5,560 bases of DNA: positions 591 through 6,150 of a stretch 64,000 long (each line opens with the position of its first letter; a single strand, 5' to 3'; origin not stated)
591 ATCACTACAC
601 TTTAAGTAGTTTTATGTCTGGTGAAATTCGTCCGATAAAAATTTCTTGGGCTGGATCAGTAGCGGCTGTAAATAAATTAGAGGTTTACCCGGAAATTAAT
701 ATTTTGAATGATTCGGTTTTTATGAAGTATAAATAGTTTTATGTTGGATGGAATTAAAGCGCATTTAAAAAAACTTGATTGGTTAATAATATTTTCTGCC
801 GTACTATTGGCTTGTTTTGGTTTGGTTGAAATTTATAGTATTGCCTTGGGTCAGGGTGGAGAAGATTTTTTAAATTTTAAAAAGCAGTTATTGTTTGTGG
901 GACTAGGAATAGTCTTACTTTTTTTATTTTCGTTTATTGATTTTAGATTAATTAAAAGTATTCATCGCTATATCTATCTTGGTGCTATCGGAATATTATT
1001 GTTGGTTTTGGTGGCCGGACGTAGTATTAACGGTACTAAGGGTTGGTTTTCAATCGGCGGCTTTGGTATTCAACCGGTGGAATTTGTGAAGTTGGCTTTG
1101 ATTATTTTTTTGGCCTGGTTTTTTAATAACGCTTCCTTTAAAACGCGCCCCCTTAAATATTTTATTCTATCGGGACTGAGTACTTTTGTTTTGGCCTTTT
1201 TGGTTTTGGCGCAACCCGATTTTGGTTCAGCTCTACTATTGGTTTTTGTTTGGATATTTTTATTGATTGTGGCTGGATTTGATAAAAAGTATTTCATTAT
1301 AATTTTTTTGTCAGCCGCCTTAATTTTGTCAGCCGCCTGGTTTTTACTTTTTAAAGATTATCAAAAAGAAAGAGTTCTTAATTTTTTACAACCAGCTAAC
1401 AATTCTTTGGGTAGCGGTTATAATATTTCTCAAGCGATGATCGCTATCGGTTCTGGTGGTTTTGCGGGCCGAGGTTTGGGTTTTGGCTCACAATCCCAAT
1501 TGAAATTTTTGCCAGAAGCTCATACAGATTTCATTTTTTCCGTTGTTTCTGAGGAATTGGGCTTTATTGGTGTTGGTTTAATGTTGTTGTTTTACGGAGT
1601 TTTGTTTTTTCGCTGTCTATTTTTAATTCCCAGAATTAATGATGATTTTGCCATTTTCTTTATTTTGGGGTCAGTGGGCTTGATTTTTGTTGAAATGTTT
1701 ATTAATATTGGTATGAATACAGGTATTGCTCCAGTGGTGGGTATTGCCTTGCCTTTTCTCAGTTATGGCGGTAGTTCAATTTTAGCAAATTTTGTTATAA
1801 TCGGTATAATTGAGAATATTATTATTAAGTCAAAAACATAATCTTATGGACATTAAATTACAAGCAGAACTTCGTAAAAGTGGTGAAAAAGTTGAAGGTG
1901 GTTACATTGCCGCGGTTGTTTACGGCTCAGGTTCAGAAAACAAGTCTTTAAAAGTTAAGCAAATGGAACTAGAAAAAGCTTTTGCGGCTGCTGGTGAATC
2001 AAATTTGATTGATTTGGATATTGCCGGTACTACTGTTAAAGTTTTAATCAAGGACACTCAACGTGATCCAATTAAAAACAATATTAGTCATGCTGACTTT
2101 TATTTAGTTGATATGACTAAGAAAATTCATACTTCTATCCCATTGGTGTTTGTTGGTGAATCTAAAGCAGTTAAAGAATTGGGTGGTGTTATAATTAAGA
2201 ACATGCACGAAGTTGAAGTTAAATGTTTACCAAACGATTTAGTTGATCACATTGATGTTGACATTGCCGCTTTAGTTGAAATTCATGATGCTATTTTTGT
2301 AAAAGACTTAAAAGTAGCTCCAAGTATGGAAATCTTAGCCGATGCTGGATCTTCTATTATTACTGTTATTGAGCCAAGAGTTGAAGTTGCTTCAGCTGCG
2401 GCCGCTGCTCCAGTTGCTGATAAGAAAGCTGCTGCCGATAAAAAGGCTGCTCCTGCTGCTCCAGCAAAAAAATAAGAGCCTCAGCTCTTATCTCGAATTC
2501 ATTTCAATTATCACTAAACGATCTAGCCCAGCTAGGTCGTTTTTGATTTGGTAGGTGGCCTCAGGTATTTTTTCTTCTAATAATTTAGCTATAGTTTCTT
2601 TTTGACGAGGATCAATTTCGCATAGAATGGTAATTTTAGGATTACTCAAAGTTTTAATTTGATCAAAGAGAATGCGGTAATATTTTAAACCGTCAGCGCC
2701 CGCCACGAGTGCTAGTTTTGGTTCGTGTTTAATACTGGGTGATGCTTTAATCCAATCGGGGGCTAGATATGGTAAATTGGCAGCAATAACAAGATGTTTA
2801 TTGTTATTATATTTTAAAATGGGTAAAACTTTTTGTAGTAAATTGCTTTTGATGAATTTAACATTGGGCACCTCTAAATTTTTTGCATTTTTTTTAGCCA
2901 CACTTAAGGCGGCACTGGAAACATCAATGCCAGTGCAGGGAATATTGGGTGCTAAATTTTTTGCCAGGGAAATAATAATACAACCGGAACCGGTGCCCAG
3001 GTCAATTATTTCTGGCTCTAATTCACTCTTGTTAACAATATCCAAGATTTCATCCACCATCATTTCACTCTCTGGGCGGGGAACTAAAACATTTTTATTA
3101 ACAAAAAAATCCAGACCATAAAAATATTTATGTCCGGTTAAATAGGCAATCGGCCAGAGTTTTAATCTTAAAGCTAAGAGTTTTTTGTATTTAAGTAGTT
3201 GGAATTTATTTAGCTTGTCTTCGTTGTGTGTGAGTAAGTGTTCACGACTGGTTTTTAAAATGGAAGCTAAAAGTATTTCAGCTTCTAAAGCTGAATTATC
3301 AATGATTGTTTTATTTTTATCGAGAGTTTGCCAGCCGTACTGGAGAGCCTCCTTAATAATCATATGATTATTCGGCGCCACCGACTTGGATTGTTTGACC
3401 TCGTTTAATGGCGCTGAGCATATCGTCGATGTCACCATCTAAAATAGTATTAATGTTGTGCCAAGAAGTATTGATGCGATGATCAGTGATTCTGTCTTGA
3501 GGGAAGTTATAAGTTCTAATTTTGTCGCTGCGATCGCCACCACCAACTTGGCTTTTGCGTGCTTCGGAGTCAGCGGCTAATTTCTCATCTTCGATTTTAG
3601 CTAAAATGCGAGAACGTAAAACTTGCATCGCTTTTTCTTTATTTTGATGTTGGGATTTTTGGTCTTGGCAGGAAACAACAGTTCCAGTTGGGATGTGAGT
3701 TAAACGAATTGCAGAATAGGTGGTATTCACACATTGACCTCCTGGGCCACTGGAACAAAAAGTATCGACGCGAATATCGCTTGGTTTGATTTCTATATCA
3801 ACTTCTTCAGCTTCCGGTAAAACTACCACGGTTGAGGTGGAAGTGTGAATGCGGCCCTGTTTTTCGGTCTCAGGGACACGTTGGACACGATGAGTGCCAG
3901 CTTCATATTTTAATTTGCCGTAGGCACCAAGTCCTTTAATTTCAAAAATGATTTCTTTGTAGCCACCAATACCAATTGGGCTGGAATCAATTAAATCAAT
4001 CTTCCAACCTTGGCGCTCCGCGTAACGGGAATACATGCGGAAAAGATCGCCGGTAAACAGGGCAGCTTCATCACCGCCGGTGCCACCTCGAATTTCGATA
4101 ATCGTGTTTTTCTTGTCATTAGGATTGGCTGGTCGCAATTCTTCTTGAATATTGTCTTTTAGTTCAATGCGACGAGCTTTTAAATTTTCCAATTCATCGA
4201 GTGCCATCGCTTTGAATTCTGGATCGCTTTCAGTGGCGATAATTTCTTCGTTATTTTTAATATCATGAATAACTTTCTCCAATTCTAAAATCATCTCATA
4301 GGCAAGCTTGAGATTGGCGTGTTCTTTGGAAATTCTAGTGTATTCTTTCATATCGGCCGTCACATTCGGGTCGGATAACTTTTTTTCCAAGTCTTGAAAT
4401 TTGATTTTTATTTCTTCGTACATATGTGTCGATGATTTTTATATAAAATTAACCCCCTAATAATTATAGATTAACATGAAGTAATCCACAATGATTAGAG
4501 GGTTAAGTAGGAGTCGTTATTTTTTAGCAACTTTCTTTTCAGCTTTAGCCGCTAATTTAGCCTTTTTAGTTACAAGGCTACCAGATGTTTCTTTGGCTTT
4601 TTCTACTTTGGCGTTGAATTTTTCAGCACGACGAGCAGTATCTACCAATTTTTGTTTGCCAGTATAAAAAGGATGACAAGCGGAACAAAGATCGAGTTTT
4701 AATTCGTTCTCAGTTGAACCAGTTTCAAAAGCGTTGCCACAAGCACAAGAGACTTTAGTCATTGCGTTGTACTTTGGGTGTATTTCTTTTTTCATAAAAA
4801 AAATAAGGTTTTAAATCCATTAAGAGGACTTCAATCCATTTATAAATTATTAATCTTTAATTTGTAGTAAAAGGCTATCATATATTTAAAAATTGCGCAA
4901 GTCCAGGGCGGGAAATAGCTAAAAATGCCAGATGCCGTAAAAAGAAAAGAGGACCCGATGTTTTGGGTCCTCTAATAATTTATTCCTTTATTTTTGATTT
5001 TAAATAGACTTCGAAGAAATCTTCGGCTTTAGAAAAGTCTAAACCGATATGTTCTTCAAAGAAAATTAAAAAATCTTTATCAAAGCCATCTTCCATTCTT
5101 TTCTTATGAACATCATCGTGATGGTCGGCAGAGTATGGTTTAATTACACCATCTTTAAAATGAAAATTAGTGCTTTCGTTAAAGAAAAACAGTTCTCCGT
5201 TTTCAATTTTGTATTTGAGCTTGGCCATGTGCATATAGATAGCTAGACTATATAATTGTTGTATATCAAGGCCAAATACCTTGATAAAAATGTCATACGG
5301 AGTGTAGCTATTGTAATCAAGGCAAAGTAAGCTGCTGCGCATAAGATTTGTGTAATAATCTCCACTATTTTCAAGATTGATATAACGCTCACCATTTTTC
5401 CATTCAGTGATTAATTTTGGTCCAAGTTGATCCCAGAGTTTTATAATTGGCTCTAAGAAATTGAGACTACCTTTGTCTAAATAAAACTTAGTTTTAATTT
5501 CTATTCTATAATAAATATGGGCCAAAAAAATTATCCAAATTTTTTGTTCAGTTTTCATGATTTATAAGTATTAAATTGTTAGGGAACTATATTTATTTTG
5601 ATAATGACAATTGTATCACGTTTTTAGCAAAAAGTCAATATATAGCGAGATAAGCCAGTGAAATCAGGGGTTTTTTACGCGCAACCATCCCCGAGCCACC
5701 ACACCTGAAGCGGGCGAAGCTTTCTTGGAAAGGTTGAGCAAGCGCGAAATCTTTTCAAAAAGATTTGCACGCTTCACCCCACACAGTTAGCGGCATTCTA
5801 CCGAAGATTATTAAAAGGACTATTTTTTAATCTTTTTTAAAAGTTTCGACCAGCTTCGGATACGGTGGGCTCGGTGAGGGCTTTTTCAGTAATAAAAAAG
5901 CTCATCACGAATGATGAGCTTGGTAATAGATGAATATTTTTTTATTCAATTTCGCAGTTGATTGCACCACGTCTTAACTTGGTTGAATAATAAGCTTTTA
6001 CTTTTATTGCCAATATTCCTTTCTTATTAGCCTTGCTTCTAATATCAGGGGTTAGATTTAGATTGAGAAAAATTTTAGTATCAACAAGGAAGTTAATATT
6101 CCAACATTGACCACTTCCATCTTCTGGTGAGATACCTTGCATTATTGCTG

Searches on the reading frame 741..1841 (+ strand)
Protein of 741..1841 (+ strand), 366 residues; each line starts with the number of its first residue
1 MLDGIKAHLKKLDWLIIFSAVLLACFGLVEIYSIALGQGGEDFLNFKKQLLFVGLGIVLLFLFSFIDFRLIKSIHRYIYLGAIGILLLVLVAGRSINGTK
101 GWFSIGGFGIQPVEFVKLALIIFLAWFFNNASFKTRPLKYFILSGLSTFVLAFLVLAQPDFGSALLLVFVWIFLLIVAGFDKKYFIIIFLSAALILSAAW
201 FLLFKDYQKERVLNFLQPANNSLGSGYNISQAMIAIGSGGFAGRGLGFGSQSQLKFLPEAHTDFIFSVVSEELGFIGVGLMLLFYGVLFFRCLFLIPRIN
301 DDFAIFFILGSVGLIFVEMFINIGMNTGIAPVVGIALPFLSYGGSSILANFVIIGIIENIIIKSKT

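Call 100: find_encoding_contigs(protein=window:741-1841:+, flank=10000, max_places=4)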
Protein window:741-1841:+ (366 aa): 6 contigs read that carry it; 2 places shown.
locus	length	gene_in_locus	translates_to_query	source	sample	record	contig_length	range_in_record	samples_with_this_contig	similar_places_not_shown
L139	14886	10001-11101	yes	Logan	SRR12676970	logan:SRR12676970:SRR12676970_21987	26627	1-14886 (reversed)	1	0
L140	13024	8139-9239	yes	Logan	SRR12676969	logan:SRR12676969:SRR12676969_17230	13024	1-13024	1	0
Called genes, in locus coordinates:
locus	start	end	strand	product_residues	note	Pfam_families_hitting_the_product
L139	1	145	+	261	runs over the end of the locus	PF00142:Fer4_NifH, PF01656:CbiA, PF02374:ArsA_ATPase (weak), PF06564:CBP_BcsQ (weak), PF09140:MipZ (faint), PF10609:ParA (weak), PF13614:AAA_31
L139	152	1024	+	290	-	PF02195:ParB_N, PF17762:HTH_ParB, PF23552:ParB_C (weak)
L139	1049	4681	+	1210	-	PF02811:PHP, PF07733:DNA_pol3_alpha, PF17657:DNA_pol3_finger, PF14579:HHH_6, PF01336:tRNA_anti-codon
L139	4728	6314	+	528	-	-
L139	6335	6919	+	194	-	-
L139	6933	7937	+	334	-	PF04055:Radical_SAM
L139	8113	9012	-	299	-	PF01791:DeoC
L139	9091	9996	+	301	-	-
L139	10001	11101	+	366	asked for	PF01098:FTSW_RODA_SPOVE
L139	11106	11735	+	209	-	-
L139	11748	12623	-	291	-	PF17827:PrmC_N, PF05175:MTS, PF06325:PrmA (weak), PF02390:Methyltransf_4 (weak), PF13649:Methyltransf_25, PF13847:Methyltransf_31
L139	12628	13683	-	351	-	PF03462:PCRF, PF00472:RF-1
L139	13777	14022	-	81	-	PF01197:Ribosomal_L31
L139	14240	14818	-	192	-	-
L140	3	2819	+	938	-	?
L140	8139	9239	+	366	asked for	PF01098:FTSW_RODA_SPOVE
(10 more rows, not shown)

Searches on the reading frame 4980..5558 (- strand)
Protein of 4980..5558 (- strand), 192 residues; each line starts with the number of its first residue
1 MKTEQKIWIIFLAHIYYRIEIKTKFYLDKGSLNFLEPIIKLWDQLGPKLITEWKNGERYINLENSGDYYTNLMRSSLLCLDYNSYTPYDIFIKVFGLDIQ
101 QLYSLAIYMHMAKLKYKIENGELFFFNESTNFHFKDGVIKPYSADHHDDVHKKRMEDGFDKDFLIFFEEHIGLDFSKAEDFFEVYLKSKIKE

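Call 20: find_encoding_contigs(protein=window:4980-5558:-, flank=10000, max_places=10)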
Protein window:4980-5558:- (192 aa): 6 contigs read that carry it; 1 place shown.
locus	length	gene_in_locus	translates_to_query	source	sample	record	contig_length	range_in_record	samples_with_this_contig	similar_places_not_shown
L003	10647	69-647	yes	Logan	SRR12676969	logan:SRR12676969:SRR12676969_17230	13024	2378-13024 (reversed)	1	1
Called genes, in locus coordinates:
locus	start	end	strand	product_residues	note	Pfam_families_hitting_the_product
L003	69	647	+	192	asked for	-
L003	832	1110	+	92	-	PF01197:Ribosomal_L31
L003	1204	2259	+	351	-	PF03462:PCRF, PF00472:RF-1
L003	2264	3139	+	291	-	PF17827:PrmC_N, PF05175:MTS, PF06325:PrmA (weak), PF02390:Methyltransf_4 (weak), PF13649:Methyltransf_25, PF13847:Methyltransf_31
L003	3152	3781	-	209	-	-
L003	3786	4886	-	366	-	PF01098:FTSW_RODA_SPOVE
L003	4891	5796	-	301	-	-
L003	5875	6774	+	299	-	PF01791:DeoC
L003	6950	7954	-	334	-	PF04055:Radical_SAM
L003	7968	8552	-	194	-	-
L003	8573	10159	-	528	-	-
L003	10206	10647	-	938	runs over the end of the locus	?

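Call 23: search_protein_families(library=pfam, proteins=[window:4980-5558:-], max_evalue=0.01)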
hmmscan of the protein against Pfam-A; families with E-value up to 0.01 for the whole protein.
window:4980-5558:- (192 aa): 0 families

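Call 34: find_homologous_proteins(query=window:4980-5558:-, max_evalue=0.001)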
Query window:4980-5558:- (192 aa): 11 proteins with E <= 0.001 among 40 candidates.
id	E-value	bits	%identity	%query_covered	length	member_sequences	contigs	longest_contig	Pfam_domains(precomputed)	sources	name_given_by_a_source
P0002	8.5e-125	432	100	100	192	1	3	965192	-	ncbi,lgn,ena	ncbi:MAG: hypothetical protein WCK37_01075 [Candidatus Falkowbacteria bacterium]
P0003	5.8e-88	312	71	100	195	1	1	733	-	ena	-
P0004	1.0e-85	304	72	99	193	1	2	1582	-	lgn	-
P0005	2.2e-85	303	68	100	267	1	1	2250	-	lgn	-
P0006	2.8e-84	300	69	100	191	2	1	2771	-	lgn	-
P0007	1.7e-82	294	67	100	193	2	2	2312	-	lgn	-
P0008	1.8e-77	278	68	99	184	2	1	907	-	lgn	-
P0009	2.2e-57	212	52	99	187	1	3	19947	-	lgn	-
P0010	3.2e-54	202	51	99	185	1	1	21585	-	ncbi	-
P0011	2.7e-38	150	45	97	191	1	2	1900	-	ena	-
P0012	4.3e-35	139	42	99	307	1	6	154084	-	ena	-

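Call 35: find_encoding_contigs(protein=P0006, flank=10000, max_places=4)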
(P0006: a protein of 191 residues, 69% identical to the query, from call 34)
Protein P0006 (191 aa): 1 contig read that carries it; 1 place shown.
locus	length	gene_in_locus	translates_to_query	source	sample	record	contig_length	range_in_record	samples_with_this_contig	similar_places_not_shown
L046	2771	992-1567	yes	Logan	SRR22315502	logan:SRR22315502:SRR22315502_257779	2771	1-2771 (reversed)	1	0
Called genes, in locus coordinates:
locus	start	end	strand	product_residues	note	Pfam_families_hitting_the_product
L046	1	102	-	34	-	?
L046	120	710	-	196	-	-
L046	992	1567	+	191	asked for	-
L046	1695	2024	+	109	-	-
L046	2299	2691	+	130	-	-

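Call 36: find_encoding_contigs(protein=P0005, flank=10000, max_places=4)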
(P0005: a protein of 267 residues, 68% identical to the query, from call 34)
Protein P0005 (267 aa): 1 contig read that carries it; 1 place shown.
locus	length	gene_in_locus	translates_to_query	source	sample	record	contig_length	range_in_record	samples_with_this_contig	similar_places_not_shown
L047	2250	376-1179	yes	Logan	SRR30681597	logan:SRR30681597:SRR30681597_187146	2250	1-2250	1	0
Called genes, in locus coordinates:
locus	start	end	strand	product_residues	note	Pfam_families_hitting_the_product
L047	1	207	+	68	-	?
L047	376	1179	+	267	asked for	-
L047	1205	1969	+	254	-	-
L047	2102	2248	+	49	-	?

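Call 37: find_encoding_contigs(protein=P0009, flank=10000, max_places=4)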
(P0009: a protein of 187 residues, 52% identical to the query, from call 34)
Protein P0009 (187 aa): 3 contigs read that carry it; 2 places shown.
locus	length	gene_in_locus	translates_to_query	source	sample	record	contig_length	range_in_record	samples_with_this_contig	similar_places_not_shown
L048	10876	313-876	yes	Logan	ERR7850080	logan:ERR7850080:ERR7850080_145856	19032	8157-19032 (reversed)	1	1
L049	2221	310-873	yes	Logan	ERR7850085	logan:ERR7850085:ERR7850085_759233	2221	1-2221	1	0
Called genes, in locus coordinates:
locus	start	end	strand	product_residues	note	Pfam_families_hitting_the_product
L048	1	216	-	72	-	?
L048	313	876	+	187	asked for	-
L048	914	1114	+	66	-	-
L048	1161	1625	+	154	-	-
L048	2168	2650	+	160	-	-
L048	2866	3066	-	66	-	-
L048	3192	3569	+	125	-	PF01475:FUR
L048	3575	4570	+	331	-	PF01297:ZnuA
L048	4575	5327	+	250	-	PF00005:ABC_tran, PF02463:SMC_N (faint), PF13175:AAA_15 (faint), PF13304:AAA_21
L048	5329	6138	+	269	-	PF00950:ABC-3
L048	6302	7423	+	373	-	PF00478:IMPDH (faint), PF03060:NMO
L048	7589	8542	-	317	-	PF01699:Na_Ca_ex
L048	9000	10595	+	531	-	-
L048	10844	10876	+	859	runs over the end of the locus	PF00690:Cation_ATPase_N, PF00122:E1-E2_ATPase, PF00702:Hydrolase, PF13246:Cation_ATPase, PF08282:Hydrolase_3 (faint), PF00689:Cation_ATPase_C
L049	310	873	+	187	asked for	-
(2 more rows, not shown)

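Call 38: find_encoding_contigs(protein=P0010, flank=10000, max_places=4)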
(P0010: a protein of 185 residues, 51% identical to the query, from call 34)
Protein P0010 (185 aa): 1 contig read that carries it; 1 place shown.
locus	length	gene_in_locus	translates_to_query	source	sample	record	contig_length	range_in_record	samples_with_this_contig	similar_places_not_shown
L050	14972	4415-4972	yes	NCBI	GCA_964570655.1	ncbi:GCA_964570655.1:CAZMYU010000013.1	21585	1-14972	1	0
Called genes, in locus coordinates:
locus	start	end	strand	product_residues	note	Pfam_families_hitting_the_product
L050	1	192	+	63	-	?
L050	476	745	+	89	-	-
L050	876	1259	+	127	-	-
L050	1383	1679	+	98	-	-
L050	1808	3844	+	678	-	PF13629:T2SS-T3SS_pil_N (faint), PF01471:PG_binding_1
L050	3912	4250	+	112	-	-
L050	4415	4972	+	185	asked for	-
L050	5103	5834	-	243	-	-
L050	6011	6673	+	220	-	-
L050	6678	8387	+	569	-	PF02518:HATPase_c (weak), PF13589:HATPase_c_3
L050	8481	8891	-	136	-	-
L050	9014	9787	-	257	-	-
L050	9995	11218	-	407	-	PF03979:Sigma70_r1_1 (weak), PF00140:Sigma70_r1_2, PF04542:Sigma70_r2, PF04539:Sigma70_r3, PF04545:Sigma70_r4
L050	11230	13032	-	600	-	PF01807:Zn_ribbon_DnaG, PF08275:DNAG_N, PF01751:Toprim, PF13155:Toprim_2, PF13662:Toprim_4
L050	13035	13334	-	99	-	-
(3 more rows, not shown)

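Call 68: search_dna_similar(query=window:4980-5558:-, collection=phages, mode=protein, max_evalue=0.01)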
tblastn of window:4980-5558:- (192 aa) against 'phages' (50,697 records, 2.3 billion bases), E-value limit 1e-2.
No match.

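Call 85: search_protein_families(library=phrogs, proteins=[window:4980-5558:-], max_evalue=0.01)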
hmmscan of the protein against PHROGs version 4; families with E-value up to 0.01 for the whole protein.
window:4980-5558:- (192 aa): 0 families

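Call 86: search_protein_families(library=padloc, proteins=[window:4980-5558:-], max_evalue=0.01)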
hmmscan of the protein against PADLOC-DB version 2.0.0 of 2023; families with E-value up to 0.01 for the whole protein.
window:4980-5558:- (192 aa): 0 families

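Call 87: predict_structure(alignment_id=A7)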
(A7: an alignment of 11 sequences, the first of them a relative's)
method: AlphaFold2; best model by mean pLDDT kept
length: 192 residues; sequences in the alignment: 11
mean_pLDDT: 86.2   pTM: 0.87
mean pLDDT of the five models: 86.2, 84.1, 74.0, 67.9, 61.8
residues with pLDDT >= 90: 103; 70-90: 63; 50-70: 21; < 50: 5
segments of 3 or more residues with pLDDT < 50: 69-73
pLDDT, mean of each block of 10 residues (from residue 1): 94 95 71 81 94 91 64 70 73 92 88 85 90 93 87 91 96 94 93 73
secondary structure, 60 per line:
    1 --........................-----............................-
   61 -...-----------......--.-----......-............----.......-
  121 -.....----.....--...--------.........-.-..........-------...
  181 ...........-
elements in order: H3-26 H32-59 E76-81 H90-95 H97-108 E113-119 E122-126 E131-135 E138-140 H149-157 H161-170 H178-191

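Call 90: fold_search(model_id=the predicted structure, library=pdb)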
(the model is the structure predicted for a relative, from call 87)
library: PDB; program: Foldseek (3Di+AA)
matches with E <= 10: 64; with E <= 0.001: 0
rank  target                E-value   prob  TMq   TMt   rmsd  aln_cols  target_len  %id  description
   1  1tlt_B                5.7e-01  0.20  0.15  0.10  15.3        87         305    9  Crystal Structure of a Putative Oxidoreductase (VIRULENCE FACTOR mviM HOMOLOG) (released 2004-06-22)
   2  5b3v_B                6.7e-01  0.15  0.15  0.09  16.6        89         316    6  Crystal structure of biliverdin reductase in complex with biliverdin and NADP+ from Synechocystis sp. PCC 6803 (released 2017-02-15)
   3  3uuw_A                8.3e-01  0.14  0.13  0.09  14.7        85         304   19  1.63 Angstrom Resolution Crystal Structure of Dehydrogenase (MviM) from Clostridium difficile. (released 2011-12-21)
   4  5ci8                  2.1e+00  0.09  0.23  0.32   8.9       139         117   12  Crystal structure of human Tob in complex with inhibitor fragment 1 (released 2015-11-18)
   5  4dvz                  2.4e+00  0.02  0.13  0.07  18.7       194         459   13  Crystal structure of the Helicobacter pylori CagA oncoprotein (released 2012-07-25)
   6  1w6f_B                2.5e+00  0.14  0.19  0.14   8.2        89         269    8  Arylamine N-acetyltransferase from Mycobacterium smegmatis with the anti-tubercular drug isoniazid bound in the active (released 2005-02-23)
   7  2d5r_B                2.5e+00  0.08  0.25  0.34   8.4       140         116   14  Crystal Structure of a Tob-hCaf1 Complex (released 2006-12-12)
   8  5b3t_A                2.8e+00  0.08  0.15  0.10  15.6        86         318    6  Crystal structure of apo-form biliverdin reductase from Synechocystis sp. PCC 6803 (released 2017-02-15)
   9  4nkb_B                2.9e+00  0.04  0.12  0.12  12.2       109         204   18  Crystal Structure of the cryptic polo box (CPB)of ZYG-1 (released 2014-08-27)
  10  1w6f_D                3.3e+00  0.08  0.19  0.14  13.7        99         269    7  Arylamine N-acetyltransferase from Mycobacterium smegmatis with the anti-tubercular drug isoniazid bound in the active (released 2005-02-23)
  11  4g0h                  3.6e+00  0.03  0.11  0.06  16.1       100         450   14  Crystal structure of the N-terminal domain of Helicobacter pylori CagA protein (released 2012-08-22)
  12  1gx3_A                3.8e+00  0.12  0.15  0.11   5.1        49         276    6  M. smegmatis arylamine N-acetyl transferase (released 2002-06-13)
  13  7bvj_B                4.0e+00  0.06  0.15  0.10  15.3        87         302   10  UDP-N-acetylglucosamine 3-dehydrogenase GnnA from Acidithiobacillus ferrooxidans (P21) (released 2020-12-02)
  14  8k51_A                4.0e+00  0.06  0.15  0.12  14.4        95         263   14  Crystal structure of arylamine N-acyltransferase from Streptomyces aureus (released 2024-07-24)
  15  8k56_A                4.0e+00  0.06  0.17  0.13  14.7        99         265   11  Crystal structure of arylamine N-acyltransferase from Streptomyces aureus complexed with acyl-SNAC (released 2024-07-24)
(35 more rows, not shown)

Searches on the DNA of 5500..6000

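Call 13: search_rna_families(source=window, start=5500, end=6000, threshold=evalue, max_evalue=10)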
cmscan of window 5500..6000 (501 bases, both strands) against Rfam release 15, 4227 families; matches with E-value up to 10: 14.
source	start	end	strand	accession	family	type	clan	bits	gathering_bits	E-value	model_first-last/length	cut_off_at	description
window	5890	5997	-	RF00034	RprA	Gene; sRNA;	-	25.2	70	1.3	1-108/108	no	RprA RNA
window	5891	5976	-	RF00368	sroB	Gene; sRNA;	-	25.1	44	0.54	1-83/83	no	sroB RNA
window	5875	5995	-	RF02579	tsr26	Gene; sRNA;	-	24.4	141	0.16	1-122/122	no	S. aureus tsr26 small RNA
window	5507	5566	-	RF01587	snoR10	Gene; snRNA; snoRNA; CD-box;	-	21.4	65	2.3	1-71/71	no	small nucleolar RNA snoR10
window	5715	5769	+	RF03485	mir-4000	Gene; miRNA;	-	20.6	58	0.14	1-54/54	no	mir-4000 microRNA precursor family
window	5886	5961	+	RF01742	lactis-plasmid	Gene; sRNA;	-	20.3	70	1.1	1-106/106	no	lactis-plasmid RNA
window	5892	5975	-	RF00513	Trp_leader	Cis-reg; leader;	-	19.2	41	0.24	1-100/100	no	Tryptophan operon leader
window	5891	5986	-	RF00378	Qrr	Gene; sRNA;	-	18.1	50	0.94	1-108/108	no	Qrr RNA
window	5882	5961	-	RF02732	JA04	Gene; sRNA;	-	17.5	81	7.9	1-81/81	no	Aggregatibacter sRNA JA04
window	5798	5975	+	RF02696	Teg49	Gene; sRNA;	-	16.4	186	4.6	1-196/196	no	Teg49 sRNA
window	5872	5923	+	RF02427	SpF10_sRNA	Gene; sRNA;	-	15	60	7.1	1-57/57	no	Streptococcus sRNA SpF10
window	5869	5910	+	RF03640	mir-3747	Gene; miRNA;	-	14.8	63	5.6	1-67/67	no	mir-3747 microRNA precursor family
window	5885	6000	-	RF00557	L10_leader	Cis-reg; leader;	-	13.6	44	9.9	58-138/138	5'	Ribosomal protein L10 leader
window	5728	5775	-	RF02231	sX12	Gene; sRNA;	-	13.5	106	9.3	1-78/78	no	Xanthomonas sRNA sX12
